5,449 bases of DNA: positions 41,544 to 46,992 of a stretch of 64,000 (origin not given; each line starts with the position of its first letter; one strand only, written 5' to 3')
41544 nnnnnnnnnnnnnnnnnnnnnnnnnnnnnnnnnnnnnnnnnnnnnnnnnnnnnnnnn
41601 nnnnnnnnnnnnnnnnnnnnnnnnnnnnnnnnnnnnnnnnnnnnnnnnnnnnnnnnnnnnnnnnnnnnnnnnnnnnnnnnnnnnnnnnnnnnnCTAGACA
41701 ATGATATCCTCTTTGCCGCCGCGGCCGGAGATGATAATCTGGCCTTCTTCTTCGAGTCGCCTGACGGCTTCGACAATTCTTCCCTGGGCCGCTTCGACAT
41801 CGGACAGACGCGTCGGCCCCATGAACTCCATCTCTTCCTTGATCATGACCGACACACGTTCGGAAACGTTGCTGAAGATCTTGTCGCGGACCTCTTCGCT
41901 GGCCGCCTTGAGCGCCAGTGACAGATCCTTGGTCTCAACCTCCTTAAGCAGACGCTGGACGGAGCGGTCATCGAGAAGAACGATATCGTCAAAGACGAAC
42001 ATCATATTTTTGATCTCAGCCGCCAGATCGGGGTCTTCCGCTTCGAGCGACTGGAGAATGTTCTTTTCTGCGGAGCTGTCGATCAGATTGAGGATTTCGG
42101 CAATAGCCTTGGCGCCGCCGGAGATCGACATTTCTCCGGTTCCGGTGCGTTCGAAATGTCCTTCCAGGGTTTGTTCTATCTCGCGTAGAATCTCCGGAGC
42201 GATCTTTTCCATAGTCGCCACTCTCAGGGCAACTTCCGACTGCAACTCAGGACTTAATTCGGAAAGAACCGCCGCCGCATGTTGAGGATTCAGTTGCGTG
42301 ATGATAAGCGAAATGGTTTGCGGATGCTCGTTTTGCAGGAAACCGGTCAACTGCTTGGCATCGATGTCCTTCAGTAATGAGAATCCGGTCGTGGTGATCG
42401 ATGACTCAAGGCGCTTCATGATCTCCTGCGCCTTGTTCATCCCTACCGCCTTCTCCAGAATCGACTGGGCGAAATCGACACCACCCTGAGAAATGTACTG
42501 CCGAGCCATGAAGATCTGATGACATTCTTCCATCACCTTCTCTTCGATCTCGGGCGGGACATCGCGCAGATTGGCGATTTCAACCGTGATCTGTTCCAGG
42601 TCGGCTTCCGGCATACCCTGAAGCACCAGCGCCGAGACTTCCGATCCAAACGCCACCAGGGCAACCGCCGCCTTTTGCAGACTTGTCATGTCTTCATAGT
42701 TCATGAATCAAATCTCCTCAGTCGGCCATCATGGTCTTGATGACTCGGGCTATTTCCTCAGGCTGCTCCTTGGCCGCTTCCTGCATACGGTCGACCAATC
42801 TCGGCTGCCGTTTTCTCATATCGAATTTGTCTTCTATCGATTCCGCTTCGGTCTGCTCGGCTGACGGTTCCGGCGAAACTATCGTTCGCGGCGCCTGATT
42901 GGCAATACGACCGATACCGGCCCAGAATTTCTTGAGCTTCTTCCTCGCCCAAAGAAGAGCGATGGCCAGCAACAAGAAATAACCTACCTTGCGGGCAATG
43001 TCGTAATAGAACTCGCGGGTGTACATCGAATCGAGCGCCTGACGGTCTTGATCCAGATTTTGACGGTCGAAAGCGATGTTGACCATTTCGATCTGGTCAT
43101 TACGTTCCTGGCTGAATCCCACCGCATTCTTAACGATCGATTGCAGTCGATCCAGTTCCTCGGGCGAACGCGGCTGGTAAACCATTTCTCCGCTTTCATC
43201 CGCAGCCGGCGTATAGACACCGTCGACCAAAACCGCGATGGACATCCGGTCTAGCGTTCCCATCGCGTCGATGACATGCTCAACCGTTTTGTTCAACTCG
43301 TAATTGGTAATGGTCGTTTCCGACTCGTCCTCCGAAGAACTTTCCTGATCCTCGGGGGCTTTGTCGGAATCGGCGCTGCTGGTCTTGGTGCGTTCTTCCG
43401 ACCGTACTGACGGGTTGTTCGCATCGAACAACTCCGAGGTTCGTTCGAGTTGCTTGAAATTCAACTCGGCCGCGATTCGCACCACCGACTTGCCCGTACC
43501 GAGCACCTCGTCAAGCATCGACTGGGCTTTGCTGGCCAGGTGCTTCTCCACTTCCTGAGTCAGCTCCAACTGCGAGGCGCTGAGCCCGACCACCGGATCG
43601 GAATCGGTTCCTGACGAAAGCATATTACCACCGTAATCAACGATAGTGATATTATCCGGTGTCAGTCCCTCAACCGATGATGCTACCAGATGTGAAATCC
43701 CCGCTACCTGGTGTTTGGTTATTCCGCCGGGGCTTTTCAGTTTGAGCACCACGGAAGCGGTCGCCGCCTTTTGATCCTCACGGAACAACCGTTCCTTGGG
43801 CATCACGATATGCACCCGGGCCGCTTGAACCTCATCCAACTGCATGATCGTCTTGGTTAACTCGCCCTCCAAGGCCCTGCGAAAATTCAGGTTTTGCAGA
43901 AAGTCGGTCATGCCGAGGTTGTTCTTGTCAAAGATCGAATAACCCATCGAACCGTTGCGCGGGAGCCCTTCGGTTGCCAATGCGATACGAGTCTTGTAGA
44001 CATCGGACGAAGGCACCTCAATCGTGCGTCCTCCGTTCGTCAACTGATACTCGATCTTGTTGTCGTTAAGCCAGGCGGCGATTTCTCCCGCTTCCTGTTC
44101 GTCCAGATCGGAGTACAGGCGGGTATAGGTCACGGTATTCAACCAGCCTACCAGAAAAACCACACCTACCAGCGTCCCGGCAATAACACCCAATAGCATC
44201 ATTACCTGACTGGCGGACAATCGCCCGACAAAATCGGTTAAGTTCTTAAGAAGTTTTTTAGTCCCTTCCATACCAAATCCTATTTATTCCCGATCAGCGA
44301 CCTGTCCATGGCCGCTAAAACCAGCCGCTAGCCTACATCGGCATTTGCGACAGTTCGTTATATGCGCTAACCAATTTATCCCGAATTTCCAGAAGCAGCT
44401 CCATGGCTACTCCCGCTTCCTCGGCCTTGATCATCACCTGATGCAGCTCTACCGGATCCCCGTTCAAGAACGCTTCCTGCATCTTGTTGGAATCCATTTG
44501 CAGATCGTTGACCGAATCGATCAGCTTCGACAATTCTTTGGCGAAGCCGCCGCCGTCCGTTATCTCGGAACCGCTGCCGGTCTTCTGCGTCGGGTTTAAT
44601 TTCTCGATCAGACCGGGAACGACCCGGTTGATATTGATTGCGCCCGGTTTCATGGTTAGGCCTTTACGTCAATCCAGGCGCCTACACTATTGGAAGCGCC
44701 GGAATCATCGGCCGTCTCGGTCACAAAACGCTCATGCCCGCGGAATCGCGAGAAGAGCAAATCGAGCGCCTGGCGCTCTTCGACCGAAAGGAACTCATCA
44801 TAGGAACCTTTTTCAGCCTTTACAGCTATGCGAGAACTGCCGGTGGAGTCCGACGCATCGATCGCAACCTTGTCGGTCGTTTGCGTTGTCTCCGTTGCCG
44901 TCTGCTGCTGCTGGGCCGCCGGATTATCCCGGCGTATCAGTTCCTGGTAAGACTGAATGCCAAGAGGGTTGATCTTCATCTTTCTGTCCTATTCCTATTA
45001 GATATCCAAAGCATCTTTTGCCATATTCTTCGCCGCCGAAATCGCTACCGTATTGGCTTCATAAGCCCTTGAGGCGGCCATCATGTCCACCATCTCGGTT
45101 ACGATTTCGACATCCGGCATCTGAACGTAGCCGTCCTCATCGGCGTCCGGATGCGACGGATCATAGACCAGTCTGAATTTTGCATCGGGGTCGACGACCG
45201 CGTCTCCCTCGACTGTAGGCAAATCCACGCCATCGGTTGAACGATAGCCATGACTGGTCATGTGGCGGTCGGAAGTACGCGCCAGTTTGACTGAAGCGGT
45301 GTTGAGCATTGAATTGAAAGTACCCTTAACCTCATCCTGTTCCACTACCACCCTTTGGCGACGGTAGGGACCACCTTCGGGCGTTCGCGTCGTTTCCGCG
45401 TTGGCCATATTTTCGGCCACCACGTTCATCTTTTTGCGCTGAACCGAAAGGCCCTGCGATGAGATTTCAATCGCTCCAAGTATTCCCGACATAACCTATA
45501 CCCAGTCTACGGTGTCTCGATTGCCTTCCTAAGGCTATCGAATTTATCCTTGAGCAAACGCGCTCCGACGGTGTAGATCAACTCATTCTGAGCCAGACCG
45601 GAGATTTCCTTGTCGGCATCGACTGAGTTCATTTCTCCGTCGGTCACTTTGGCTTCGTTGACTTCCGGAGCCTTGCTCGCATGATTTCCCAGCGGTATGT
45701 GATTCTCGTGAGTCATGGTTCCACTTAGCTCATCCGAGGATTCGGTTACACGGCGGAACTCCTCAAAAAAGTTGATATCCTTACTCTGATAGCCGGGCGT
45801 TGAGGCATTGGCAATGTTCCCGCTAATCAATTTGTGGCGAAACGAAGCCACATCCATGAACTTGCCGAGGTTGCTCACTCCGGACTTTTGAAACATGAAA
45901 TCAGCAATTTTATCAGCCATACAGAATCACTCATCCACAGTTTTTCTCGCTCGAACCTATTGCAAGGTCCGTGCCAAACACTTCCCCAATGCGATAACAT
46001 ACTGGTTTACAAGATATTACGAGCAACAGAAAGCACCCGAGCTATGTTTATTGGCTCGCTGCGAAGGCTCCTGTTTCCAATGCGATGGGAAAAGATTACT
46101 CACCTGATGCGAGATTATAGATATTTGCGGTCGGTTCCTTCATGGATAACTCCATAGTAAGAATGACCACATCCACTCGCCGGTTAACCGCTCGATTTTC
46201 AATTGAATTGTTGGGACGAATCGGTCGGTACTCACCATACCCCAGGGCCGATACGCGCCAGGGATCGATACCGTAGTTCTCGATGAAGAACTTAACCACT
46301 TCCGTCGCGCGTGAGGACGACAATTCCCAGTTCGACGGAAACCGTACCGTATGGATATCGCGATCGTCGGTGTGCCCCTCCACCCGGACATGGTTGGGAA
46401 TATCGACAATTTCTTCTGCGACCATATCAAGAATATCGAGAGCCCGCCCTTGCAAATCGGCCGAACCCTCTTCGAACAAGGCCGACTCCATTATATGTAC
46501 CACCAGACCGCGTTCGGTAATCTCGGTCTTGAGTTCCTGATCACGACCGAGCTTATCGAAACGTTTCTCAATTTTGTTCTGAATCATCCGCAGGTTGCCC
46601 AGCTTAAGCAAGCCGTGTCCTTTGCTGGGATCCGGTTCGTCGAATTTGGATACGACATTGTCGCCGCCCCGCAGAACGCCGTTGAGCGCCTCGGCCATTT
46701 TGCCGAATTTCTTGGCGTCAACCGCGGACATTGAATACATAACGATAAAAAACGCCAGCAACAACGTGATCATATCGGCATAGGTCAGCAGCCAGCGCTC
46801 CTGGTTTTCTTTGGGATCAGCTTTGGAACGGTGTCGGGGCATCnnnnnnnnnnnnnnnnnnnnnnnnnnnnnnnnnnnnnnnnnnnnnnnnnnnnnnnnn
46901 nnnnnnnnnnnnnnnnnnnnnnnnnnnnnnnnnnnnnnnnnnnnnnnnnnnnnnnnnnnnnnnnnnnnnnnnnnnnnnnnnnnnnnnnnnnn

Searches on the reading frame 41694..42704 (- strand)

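Call 6: search_protein_families(library=pfam, proteins=[window:41694-42704:-], max_evalue=0.001)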
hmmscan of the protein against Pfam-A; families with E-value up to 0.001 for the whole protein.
window:41694-42704:- (336 aa): 3 families
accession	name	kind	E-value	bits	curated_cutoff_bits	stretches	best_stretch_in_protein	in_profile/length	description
PF01706.21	FliG_C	-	6.9e-46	155.4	23.3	1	219-325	2-108/108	FliG C-terminal domain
PF14842.11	FliG_N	-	2.3e-33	115.3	25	2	6-108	2-104/104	FliG N-terminal domain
PF14841.11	FliG_M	-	1.7e-32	111.9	25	2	117-189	2-74/76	FliG middle domain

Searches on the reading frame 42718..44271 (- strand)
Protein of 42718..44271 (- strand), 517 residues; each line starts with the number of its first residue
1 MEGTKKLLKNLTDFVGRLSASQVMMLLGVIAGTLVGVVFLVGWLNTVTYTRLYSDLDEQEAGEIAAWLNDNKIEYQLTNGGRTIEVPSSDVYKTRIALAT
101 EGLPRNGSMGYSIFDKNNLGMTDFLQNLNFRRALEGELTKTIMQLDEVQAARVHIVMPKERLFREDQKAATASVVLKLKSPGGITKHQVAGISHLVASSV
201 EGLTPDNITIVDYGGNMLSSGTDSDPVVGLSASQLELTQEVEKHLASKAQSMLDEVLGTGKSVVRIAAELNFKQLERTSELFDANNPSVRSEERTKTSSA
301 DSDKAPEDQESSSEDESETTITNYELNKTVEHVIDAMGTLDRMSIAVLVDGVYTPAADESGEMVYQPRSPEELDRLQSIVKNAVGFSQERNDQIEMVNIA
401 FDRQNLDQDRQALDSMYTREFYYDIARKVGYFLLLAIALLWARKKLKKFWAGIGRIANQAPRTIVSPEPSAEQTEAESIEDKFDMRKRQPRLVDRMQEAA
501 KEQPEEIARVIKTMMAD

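Call 6: search_protein_families(library=pfam, proteins=[window:42718-44271:-], max_evalue=0.001)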
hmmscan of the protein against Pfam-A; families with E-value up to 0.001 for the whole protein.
window:42718-44271:- (517 aa): 2 families
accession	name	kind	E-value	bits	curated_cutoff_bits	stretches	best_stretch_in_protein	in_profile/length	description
PF01514.23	YscJ_FliF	-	8.1e-66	221.7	24.4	1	46-219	3-178/179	Secretory protein of YscJ/FliF family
PF08345.17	YscJ_FliF_C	-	5.5e-35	121.4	23.8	1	253-401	1-147/147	Flagellar M-ring protein C-terminal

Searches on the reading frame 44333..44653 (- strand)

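Call 6: search_protein_families(library=pfam, proteins=[window:44333-44653:-], max_evalue=0.001)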
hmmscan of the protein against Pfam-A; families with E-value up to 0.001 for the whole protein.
window:44333-44653:- (106 aa): 1 family
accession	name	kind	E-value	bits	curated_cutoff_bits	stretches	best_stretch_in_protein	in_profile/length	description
PF02049.23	FliE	-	2.5e-25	88.9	22.4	1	22-106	5-89/89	Flagellar hook-basal body complex protein FliE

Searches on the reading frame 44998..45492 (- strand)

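Call 6: search_protein_families(library=pfam, proteins=[window:44998-45492:-], max_evalue=0.001)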
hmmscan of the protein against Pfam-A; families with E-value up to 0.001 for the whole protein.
window:44998-45492:- (164 aa): 2 families
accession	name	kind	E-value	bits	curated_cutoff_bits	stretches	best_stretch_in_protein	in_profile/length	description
PF06429.18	Flg_bbr_C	-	2.5e-13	49.7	23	1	120-163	2-45/46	Flagellar basal body rod FlgEFG protein C-terminal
PF00460.25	Flg_bb_rod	-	8.3e-05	22.9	20.7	1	9-35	2-28/31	Flagella basal body rod protein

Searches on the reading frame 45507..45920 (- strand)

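Call 6: search_protein_families(library=pfam, proteins=[window:45507-45920:-], max_evalue=0.001)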
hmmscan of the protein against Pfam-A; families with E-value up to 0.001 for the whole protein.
window:45507-45920:- (137 aa): 1 family
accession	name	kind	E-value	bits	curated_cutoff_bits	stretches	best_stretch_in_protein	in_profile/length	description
PF00460.25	Flg_bb_rod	-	0.00058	20.2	20.7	0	32-45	18-31/31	Flagella basal body rod protein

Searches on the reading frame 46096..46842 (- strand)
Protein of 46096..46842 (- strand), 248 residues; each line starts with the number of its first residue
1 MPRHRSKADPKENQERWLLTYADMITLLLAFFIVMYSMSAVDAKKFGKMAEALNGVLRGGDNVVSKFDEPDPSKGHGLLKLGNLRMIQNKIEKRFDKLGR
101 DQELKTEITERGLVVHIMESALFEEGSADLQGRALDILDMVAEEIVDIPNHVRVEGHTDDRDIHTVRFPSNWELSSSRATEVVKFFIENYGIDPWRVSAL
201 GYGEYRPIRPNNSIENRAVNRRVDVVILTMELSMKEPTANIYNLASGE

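Call 6: search_protein_families(library=pfam, proteins=[window:46096-46842:-], max_evalue=0.001)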
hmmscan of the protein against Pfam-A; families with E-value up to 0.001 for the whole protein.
window:46096-46842:- (248 aa): 2 families
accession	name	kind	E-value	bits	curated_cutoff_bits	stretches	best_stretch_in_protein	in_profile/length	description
PF13677.11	MotB_plug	-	1.3e-22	79.6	24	1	5-55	6-56/58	Membrane MotB of proton-channel complex MotA/MotB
PF00691.25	OmpA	-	5.4e-16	59.2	27.2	1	122-221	1-98/98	OmpA family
